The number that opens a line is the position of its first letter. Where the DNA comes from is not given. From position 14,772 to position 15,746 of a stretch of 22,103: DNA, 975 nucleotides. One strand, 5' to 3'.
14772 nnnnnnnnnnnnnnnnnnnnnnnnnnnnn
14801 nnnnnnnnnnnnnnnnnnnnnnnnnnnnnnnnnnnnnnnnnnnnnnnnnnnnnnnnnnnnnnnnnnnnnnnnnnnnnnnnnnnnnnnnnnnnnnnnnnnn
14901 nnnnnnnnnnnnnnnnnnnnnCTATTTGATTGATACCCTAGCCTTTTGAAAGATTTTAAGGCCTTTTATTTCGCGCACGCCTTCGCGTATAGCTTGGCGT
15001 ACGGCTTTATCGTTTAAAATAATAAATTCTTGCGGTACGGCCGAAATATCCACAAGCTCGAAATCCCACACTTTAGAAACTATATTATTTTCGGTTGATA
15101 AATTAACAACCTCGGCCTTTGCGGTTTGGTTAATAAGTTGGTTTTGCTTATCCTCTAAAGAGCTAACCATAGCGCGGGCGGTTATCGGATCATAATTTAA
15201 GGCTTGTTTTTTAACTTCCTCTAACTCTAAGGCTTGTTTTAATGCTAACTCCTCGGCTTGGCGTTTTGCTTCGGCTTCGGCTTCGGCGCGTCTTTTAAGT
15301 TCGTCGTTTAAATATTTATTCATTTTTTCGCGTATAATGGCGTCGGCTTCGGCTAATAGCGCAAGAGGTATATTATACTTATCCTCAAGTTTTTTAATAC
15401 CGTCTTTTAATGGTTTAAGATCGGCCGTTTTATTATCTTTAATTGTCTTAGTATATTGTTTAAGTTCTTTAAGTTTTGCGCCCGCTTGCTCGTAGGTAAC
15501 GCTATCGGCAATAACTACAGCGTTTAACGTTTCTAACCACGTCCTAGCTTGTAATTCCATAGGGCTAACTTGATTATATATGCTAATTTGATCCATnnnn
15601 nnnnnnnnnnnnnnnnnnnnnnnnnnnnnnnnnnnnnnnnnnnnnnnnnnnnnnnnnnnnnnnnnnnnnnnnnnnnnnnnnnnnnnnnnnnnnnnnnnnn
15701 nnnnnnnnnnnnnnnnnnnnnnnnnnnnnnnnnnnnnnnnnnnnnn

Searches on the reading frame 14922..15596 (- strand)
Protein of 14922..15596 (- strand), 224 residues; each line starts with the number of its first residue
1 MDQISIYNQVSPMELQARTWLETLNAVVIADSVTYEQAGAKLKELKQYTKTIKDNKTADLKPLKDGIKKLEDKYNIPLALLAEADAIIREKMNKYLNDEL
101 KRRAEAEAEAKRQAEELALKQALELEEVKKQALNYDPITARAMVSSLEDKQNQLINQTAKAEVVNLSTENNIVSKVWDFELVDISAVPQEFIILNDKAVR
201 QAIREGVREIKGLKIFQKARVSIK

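Call 9: search_protein_families(library=pfam, proteins=[window:14922-15596:-], max_evalue=0.01)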
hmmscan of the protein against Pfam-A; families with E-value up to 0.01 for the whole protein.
window:14922-15596:- (224 aa): 0 families

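Call 10: search_protein_families(library=phrogs, proteins=[window:14922-15596:-], max_evalue=0.01)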
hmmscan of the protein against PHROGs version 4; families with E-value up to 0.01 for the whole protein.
window:14922-15596:- (224 aa): 1 family
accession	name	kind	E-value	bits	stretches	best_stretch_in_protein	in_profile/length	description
phrog_10477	-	DNA, RNA and nucleotide metabolism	3.6e-12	47.7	1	29-220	39-241/243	exonuclease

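Call 12: find_related_loci(query=window:14922-15596:-, collection=viral_contigs, flank=6000)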
Query window:14922-15596:- (224 aa) in viral_contigs; peptide patterns used: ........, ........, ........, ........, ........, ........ (x = any residue, [..] = any of these).
65 stretches matched a pattern, but none encodes a relative of the query by tblastn (E <= 1e-3).

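Call 51: search_solved_structures(query=window:14922-15596:-, max_evalue=1)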
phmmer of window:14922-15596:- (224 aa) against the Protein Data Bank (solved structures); distinct sequences matched with E-value up to 1: 3.
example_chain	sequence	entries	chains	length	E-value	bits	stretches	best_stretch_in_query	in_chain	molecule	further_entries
2kqx_A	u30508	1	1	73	0.44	14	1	44-106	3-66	Curved DNA-binding protein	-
3ucs_C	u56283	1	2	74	0.44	13.9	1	44-106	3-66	Curved DNA-binding protein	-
9i7s_K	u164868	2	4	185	0.55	13.6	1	93-207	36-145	Tom20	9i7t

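Call 54: search_protein_families(library=pfam, alignment_id=A5, max_evalue=1)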
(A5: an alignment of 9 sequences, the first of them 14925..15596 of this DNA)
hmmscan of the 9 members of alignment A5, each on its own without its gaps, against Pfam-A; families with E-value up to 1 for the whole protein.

A. member 1, window:14925-15596:- (224 aa): 2 families
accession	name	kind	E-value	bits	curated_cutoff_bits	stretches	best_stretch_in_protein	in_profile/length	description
PF22896.3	OB_RNR_1st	-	0.03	14.9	28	0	144-203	10-69/99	Ribonuclease R, OB first domain, N-terminal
PF18074.6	PriA_C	-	0.12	13.6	26.9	1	27-98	7-79/95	Primosomal protein N C-terminal domain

B. families by the number of members that match (of 9 scanned): 16 families
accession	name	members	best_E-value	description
PF05262.16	Borrelia_P83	1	0.0018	Borrelia P83/100 protein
PF07352.17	Phage_Mu_Gam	1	0.018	Bacteriophage Mu Gam like protein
PF08440.15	Poty_PP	1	0.029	Potyviridae polyprotein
PF22896.3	OB_RNR_1st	1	0.03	Ribonuclease R, OB first domain, N-terminal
PF18833.7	TPR_22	1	0.043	Tetratricopeptide repeat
PF00497.25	SBP_bac_3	1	0.055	Bacterial extracellular solute-binding proteins, family 3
PF16993.11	Asp1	1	0.06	Accessory Sec system protein Asp1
PF16542.10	PNKP_ligase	1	0.074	PNKP adenylyltransferase domain, ligase domain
PF14534.12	DUF4440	1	0.09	Domain of unknown function (DUF4440)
PF18074.6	PriA_C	1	0.12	Primosomal protein N C-terminal domain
PF13621.12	Cupin_8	1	0.12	Cupin-like domain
PF12807.12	eIF3_p135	1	0.13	Translation initiation factor eIF3 subunit 135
PF14023.12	Bestrophin-like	1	0.14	Bestrophin-like domain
PF25811.1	CAK-anch_MAT1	1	0.2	MAT1 C-terminal CAK anchor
PF11522.13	Pik1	1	0.2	Yeast phosphatidylinositol-4-OH kinase Pik1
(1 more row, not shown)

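Call 65: predict_structure(protein=window:14925-15596:-)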
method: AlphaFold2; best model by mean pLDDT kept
length: 224 residues; sequences in the alignment: 1
mean_pLDDT: 53.4   pTM: 0.30
mean pLDDT of the five models: 53.4, 50.5, 47.4, 46.3, 45.5
residues with pLDDT >= 90: 0; 70-90: 44; 50-70: 81; < 50: 99
segments of 3 or more residues with pLDDT < 50: 1-14, 16-18, 24-33, 79-92, 163-196, 206-224
pLDDT, mean of each block of 10 residues (from residue 1): 37 47 47 52 62 54 61 54 44 54 69 78 78 74 74 65 42 32 33 42 48 38 27
secondary structure, 60 per line:
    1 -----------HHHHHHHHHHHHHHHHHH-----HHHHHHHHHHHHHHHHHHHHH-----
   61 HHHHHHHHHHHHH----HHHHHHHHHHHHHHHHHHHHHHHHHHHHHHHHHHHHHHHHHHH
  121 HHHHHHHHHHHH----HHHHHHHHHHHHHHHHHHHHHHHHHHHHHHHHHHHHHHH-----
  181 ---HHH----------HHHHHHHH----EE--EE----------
elements in order: H12-29 H35-55 H61-73 H78-132 H137-175 H197-204

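Call 66: find_homologous_proteins(query=window:14925-15596:-, max_evalue=0.001)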
Query window:14925-15596:- (224 aa): 32 proteins with E <= 0.001 among 1661 candidates.
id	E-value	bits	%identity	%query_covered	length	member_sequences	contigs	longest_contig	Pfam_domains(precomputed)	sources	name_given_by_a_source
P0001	1.2e-130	451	99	100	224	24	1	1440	-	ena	-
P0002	1.8e-130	451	99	100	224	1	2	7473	-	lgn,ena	-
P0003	2.1e-130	451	100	100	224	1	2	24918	-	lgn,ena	-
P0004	3.0e-130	450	100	100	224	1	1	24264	-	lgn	-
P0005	4.4e-130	449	99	100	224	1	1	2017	-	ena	-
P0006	4.6e-130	449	99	100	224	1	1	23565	-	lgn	-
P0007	6.3e-130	449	98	100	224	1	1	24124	-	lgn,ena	-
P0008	8.7e-130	449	99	100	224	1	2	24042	-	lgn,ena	-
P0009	8.9e-130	448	99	100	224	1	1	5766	-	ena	-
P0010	9.1e-130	448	99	100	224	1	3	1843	-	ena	-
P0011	2.0e-129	447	98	100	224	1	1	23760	-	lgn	-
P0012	1.8e-126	438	96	100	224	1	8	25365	-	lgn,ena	-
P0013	2.0e-125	434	96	100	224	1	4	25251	-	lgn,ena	-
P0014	9.8e-125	432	96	100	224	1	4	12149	-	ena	-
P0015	6.7e-122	423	93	100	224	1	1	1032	-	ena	-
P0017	6.5e-120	416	91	100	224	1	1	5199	-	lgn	-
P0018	9.8e-114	396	88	98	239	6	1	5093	-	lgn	-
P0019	4.6e-101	355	77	100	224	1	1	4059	-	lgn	-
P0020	9.1e-100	351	77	98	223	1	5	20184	-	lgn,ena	-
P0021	3.3e-95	336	73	100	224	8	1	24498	-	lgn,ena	-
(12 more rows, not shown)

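Call 67: find_encoding_contigs(protein=P0021, flank=5000, max_places=2)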
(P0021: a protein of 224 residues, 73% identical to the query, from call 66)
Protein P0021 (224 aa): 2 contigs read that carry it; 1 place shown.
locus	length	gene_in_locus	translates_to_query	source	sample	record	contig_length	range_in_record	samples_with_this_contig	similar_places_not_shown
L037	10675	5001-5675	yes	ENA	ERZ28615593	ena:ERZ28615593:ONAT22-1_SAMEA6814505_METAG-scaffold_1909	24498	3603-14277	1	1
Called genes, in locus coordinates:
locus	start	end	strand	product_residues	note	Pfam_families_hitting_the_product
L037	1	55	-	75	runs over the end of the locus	-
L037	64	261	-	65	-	-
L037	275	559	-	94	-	-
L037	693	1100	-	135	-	PF03819:MazG (weak)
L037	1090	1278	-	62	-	-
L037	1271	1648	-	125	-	-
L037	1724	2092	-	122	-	PF01381:HTH_3 (faint)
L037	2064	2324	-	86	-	-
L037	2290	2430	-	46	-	-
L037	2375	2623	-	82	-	-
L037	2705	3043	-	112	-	-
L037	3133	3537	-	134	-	-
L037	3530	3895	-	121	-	PF06147:DUF968 (faint)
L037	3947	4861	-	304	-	-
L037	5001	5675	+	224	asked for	-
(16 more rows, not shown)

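Call 68: find_encoding_contigs(protein=P0020, flank=5000, max_places=2)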
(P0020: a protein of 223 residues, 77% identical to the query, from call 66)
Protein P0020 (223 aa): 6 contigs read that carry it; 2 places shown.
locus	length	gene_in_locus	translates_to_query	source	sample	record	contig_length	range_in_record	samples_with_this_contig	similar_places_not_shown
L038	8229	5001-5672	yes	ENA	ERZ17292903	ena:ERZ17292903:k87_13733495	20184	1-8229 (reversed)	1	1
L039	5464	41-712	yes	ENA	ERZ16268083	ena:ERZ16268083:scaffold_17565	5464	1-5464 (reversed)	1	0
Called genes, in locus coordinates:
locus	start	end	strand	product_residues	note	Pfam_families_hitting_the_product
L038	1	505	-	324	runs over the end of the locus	PF01507:PAPS_reduct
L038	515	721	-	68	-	-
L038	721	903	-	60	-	-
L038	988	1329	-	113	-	PF05869:Dam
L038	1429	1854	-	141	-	PF04447:dATP-dGTP_PPHyd (faint)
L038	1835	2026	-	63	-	-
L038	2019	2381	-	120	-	-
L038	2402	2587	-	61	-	-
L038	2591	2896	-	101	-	-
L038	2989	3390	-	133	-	PF09643:YopX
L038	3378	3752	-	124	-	PF06147:DUF968 (faint)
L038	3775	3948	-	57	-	-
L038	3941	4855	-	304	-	-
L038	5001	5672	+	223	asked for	-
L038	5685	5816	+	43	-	PF07878:RHH_5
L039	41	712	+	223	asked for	-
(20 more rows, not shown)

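Call 69: find_encoding_contigs(protein=P0018, flank=5000, max_places=1)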
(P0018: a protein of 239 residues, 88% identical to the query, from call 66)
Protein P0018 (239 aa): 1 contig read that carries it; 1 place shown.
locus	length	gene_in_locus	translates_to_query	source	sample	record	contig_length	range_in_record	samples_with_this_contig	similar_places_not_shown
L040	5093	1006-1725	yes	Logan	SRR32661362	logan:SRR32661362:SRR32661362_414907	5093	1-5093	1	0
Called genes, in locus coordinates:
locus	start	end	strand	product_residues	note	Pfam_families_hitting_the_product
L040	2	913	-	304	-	?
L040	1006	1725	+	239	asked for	-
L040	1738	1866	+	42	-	PF07878:RHH_5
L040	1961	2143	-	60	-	-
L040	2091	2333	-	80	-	-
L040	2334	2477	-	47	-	-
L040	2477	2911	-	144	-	PF07486:Hydrolase_2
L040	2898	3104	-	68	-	-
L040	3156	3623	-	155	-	PF25223:DUF7841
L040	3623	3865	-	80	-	-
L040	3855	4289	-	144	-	-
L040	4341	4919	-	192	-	-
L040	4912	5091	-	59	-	?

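Call 70: find_encoding_contigs(protein=P0012, flank=5000, max_places=2)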
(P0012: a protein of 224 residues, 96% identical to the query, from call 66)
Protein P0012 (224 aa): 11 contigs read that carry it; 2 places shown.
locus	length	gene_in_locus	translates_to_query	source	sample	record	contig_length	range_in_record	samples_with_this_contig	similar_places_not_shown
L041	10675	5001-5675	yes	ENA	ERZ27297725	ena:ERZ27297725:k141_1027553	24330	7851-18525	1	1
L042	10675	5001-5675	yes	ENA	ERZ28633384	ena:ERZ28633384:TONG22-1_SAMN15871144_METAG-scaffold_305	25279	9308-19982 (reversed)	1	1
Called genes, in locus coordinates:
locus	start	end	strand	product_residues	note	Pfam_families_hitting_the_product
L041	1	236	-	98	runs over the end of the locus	-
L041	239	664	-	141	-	PF04447:dATP-dGTP_PPHyd (faint), PF03819:MazG (weak)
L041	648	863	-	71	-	-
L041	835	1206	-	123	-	-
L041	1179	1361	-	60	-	-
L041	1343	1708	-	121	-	-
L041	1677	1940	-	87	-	-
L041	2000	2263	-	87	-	-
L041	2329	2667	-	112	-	-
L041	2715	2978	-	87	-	-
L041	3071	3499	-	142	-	-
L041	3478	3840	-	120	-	PF06147:DUF968 (faint)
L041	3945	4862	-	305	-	PF12684:DUF3799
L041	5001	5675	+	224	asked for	-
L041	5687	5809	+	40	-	PF07878:RHH_5 (weak)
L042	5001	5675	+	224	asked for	-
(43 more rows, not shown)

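Call 75: find_encoding_contigs(protein=P0017, flank=5000, max_places=1)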
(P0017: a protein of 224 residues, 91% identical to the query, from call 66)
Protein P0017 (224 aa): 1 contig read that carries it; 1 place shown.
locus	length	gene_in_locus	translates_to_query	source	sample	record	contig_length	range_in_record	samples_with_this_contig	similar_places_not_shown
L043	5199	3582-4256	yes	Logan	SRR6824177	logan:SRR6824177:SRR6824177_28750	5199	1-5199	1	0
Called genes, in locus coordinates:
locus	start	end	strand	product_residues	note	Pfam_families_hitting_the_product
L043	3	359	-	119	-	?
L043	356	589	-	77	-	-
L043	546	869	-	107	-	-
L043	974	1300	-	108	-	-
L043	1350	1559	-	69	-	-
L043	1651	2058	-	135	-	-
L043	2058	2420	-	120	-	PF06147:DUF968 (faint)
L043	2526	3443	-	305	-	PF12684:DUF3799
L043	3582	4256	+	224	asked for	-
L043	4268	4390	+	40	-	PF07878:RHH_5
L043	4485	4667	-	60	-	-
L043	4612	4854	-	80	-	-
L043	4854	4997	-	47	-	-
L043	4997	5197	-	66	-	?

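Call 76: find_encoding_contigs(protein=P0019, flank=5000, max_places=1)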
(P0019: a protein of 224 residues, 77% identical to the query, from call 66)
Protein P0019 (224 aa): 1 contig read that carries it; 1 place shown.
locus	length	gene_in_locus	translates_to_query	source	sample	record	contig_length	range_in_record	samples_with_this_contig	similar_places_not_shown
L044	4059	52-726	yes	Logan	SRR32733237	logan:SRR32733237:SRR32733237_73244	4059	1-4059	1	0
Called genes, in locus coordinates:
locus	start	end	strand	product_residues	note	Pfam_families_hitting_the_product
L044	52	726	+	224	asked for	-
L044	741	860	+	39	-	PF07878:RHH_5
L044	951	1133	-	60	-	-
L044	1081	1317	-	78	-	-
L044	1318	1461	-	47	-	-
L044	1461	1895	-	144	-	PF07486:Hydrolase_2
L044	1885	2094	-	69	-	-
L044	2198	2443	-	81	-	-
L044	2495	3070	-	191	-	-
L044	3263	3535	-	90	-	-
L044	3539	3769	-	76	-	-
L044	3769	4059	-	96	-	?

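Call 77: find_encoding_contigs(protein=P0013, flank=5000, max_places=1)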
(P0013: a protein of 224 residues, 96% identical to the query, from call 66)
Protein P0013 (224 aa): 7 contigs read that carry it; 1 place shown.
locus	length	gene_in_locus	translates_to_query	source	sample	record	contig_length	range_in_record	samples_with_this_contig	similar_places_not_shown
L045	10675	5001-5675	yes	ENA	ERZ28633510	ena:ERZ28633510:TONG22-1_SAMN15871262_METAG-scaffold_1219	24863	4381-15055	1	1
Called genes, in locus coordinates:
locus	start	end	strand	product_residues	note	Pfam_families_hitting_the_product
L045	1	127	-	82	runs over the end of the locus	-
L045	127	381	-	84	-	-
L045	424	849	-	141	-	PF03819:MazG (weak)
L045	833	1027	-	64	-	-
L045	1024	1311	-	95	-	PF10073:GapR_DNA-bd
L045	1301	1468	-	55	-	-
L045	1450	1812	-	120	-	-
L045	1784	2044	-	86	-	-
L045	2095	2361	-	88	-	-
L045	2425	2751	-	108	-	-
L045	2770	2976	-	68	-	-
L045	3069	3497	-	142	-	-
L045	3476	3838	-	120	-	PF06147:DUF968 (faint)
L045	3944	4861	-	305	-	PF12684:DUF3799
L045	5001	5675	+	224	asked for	-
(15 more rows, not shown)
